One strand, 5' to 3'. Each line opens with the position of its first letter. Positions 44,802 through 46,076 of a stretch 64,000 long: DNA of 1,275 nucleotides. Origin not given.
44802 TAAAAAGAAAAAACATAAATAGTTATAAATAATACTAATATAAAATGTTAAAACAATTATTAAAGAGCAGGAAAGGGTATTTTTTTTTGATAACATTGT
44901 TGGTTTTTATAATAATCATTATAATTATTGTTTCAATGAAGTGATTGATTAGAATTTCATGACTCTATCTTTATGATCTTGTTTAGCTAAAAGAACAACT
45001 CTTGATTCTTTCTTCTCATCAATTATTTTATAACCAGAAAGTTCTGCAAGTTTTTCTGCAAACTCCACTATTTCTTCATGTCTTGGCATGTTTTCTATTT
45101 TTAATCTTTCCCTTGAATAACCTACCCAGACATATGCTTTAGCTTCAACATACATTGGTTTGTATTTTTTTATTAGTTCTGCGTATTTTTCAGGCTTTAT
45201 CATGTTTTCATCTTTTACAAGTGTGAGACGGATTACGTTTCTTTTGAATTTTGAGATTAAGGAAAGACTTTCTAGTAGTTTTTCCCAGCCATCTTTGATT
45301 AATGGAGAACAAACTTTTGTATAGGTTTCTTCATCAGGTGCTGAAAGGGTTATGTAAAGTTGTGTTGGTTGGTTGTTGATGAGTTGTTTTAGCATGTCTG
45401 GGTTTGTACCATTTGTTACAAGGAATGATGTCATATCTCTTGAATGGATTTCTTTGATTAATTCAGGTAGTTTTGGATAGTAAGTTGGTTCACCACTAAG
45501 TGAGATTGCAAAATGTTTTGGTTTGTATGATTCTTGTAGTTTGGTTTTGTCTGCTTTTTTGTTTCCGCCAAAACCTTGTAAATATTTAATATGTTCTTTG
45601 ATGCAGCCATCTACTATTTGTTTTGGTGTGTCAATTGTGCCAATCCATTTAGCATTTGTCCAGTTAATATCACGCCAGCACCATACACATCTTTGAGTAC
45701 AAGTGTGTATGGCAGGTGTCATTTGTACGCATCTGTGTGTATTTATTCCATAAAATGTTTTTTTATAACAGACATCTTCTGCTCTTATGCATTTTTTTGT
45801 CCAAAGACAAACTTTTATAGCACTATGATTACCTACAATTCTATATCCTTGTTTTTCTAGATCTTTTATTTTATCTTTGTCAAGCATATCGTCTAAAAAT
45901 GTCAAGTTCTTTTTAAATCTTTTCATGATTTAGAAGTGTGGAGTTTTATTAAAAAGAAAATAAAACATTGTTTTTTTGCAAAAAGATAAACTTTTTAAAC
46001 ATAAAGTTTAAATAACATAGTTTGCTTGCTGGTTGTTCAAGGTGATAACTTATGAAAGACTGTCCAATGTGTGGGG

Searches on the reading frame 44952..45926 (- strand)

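Call 72: search_protein_families(library=pfam, proteins=[window:44952-45926:-], max_evalue=0.00001)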
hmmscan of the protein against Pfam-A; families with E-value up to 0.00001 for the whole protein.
window:44952-45926:- (325 aa): 2 families
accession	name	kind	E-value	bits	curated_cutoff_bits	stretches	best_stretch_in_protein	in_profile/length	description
PF08608.17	Wyosine_form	-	1.8e-23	83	22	1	256-315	3-63/63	Wyosine base formation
PF04055.27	Radical_SAM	-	2e-15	57.8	29.5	1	73-252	4-166/166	Radical SAM superfamily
